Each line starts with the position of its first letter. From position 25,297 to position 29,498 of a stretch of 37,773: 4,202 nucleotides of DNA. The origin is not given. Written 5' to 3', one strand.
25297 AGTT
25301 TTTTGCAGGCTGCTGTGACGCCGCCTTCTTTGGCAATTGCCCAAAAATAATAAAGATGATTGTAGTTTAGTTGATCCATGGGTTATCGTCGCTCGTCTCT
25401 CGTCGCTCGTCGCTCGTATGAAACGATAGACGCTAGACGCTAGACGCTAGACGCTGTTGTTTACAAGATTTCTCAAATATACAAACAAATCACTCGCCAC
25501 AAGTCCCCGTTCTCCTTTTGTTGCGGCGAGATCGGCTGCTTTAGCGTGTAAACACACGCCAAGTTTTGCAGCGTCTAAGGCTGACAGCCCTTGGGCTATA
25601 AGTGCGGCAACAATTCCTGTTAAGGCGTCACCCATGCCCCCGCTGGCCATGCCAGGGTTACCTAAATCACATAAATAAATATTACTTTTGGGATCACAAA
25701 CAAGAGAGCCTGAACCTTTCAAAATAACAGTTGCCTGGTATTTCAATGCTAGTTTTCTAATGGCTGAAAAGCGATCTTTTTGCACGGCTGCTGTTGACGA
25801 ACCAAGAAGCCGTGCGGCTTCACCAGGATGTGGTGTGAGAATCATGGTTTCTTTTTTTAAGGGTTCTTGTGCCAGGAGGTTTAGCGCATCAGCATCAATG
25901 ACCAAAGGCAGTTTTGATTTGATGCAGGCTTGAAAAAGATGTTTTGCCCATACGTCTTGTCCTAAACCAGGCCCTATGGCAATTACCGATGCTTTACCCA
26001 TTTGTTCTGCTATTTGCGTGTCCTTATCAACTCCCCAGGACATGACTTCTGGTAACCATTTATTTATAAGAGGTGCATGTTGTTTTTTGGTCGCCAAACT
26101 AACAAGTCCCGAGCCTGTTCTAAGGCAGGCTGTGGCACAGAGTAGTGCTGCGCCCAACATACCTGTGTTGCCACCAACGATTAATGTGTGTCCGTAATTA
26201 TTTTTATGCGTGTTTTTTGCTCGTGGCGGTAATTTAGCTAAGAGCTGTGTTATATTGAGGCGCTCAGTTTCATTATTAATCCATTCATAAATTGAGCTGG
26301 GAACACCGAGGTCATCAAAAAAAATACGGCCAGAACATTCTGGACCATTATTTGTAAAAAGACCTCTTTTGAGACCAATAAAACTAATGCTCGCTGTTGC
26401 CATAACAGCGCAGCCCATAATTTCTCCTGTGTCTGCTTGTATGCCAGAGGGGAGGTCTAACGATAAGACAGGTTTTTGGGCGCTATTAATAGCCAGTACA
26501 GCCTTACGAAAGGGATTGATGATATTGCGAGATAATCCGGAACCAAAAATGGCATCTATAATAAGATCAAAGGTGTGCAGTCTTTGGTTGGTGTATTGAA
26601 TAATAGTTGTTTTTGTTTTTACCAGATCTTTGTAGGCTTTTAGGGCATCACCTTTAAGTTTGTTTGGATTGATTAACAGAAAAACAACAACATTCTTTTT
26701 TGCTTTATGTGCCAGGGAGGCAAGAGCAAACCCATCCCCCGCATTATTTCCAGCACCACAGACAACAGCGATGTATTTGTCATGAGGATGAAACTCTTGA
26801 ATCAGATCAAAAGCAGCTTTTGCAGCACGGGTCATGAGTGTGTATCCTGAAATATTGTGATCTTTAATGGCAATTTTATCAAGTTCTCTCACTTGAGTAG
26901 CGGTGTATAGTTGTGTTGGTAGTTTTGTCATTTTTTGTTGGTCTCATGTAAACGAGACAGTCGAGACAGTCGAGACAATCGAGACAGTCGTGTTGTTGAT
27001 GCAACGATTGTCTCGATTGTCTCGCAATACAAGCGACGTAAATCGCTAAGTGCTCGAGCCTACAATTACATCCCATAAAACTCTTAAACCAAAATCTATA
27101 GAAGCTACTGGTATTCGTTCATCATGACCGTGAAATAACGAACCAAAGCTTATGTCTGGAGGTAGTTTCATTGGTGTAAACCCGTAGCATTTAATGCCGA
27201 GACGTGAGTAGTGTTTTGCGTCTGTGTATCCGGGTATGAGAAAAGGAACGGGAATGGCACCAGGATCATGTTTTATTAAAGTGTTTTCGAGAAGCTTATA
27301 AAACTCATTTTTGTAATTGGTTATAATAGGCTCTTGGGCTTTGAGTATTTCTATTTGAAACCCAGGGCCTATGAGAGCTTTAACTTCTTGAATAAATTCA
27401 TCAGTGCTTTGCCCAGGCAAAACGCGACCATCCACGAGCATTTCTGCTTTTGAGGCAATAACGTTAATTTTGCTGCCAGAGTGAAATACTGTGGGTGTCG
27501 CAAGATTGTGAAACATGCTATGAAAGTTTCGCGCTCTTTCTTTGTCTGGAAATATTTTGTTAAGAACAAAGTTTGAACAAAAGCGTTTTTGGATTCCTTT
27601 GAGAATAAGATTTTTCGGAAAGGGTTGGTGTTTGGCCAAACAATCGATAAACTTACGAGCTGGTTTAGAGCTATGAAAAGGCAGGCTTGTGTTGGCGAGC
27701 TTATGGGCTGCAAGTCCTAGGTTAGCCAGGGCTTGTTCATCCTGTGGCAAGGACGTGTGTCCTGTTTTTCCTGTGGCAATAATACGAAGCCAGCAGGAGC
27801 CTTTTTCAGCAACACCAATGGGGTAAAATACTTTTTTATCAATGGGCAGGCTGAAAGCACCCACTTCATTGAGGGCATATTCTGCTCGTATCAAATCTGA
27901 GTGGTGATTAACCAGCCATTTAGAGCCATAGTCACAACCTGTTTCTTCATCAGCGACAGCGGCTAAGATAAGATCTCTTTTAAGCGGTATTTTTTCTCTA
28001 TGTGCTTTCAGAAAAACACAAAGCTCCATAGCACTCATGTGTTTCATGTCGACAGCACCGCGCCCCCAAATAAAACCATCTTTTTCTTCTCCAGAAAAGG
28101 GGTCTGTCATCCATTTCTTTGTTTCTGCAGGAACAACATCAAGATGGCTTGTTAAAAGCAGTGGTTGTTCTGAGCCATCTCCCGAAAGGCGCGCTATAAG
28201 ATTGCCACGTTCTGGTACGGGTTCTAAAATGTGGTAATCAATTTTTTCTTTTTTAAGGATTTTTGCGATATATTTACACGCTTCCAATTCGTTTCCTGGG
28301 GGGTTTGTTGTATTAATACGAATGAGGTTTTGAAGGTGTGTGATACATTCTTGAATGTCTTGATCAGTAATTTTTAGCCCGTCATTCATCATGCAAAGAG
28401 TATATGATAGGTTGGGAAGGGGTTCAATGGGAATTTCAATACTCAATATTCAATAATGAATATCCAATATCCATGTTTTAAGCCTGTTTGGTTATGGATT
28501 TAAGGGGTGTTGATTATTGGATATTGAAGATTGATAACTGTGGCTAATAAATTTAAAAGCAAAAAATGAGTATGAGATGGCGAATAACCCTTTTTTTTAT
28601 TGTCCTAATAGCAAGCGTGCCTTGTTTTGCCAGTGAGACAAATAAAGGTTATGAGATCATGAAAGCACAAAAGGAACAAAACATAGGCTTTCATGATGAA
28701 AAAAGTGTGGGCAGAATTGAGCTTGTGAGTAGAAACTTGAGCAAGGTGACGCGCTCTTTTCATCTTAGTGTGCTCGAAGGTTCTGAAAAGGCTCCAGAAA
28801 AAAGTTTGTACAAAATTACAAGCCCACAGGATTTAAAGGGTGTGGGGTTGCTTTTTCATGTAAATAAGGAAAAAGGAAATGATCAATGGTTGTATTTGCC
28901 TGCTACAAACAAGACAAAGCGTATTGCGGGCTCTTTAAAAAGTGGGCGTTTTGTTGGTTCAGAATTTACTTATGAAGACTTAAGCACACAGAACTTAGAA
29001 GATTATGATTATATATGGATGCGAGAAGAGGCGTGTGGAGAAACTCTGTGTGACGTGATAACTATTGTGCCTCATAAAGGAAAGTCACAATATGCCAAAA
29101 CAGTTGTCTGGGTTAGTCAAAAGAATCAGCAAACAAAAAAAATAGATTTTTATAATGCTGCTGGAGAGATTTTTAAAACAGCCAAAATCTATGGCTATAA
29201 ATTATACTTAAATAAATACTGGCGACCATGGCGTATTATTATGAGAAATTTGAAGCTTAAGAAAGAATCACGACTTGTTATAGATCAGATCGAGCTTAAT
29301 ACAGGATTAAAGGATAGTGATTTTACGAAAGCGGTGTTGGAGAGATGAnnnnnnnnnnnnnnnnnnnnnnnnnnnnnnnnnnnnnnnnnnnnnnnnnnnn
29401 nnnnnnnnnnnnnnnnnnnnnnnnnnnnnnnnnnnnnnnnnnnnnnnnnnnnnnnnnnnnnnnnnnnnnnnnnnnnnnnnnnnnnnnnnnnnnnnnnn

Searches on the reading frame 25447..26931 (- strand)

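Call 34: search_protein_families(library=pfam, proteins=[window:25447-26931:-], max_evalue=0.001)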
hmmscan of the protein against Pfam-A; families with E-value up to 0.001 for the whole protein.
window:25447-26931:- (494 aa): 4 families
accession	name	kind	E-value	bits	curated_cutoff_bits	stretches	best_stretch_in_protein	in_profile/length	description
PF01256.23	Carb_kinase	-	1.9e-63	214.6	27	1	250-485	2-239/242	NAD(P)H-hydrate dehydratase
PF03853.21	YjeF_N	-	6.5e-42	143.8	24.9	1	31-190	3-169/169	YjeF-related protein N-terminus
PF02110.20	HK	-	0.00017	21.5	27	1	380-475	133-228/247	Hydroxyethylthiazole kinase family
PF08543.17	Phos_pyr_kin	-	0.00048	20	27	0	345-457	104-223/246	Phosphomethylpyrimidine kinase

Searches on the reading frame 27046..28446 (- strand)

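Call 34: search_protein_families(library=pfam, proteins=[window:27046-28446:-], max_evalue=0.001)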
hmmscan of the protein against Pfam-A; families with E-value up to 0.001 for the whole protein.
window:27046-28446:- (466 aa): 3 families
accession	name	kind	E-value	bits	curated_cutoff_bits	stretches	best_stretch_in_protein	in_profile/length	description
PF01546.33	Peptidase_M20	-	5.1e-29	102.1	24.6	1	97-460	1-203/206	Peptidase family M20/M25/M40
PF07687.19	M20_dimer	-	6.6e-10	39.3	21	1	212-359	1-99/107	Peptidase dimerisation domain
PF04389.22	Peptidase_M28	-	6.3e-09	36.3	21.3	1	82-193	1-91/193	Peptidase family M28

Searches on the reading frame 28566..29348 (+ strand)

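Call 71: search_protein_families(library=ncbifam, proteins=[window:28566-29348:+], max_evalue=0.001)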
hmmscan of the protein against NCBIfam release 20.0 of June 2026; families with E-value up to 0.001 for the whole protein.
window:28566-29348:+ (260 aa): 0 families

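Call 75: search_protein_families(library=pfam, proteins=[window:28566-29348:+], max_evalue=0.001)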
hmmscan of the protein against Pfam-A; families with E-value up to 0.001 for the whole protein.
window:28566-29348:+ (260 aa): 2 families
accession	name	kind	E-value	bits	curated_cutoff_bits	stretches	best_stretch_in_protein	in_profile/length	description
PF17131.11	LolA_like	-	7.2e-54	182.7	30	1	78-260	3-184/184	Outer membrane lipoprotein-sorting protein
PF07044.18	DUF1329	-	3.3e-07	30.4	23.1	1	45-140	105-208/368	Protein of unknown function (DUF1329)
